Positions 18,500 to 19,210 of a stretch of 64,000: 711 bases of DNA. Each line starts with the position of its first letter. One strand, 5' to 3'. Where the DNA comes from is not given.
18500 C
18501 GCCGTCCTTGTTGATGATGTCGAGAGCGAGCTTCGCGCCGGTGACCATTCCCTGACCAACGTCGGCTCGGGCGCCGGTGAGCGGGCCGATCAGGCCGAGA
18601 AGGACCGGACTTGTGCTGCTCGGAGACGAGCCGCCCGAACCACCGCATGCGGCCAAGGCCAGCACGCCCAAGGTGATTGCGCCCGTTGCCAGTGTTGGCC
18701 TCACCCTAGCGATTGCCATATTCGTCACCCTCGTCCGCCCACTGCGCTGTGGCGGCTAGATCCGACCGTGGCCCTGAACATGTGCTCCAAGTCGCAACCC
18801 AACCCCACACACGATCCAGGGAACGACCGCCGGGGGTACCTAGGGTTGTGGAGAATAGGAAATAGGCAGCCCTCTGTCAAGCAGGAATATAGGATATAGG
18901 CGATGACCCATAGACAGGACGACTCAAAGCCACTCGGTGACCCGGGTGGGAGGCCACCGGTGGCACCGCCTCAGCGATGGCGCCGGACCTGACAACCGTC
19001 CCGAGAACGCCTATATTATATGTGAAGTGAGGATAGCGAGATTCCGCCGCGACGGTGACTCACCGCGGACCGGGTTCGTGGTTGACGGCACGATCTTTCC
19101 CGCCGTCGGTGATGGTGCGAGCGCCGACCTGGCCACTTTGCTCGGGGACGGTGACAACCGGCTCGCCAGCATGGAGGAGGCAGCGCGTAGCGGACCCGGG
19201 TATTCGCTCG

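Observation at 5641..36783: Recurrent AT-rich tandem-heptad element (CCTATAT)x2 at five promoter regions: candidate shared operator or regulon signature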

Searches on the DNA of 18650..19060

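Call 91: search_rna_families(source=window, start=18650, end=19060, threshold=evalue, max_evalue=1)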
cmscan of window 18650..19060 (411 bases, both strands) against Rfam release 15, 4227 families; matches with E-value up to 1: 1.
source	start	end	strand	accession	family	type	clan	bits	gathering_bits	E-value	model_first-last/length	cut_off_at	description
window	18652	18869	+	RF02042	HOTTIP_3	Gene; lncRNA;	-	8.3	50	0.87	133-353/353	no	HOXA transcript at the distal tip, conserved region 3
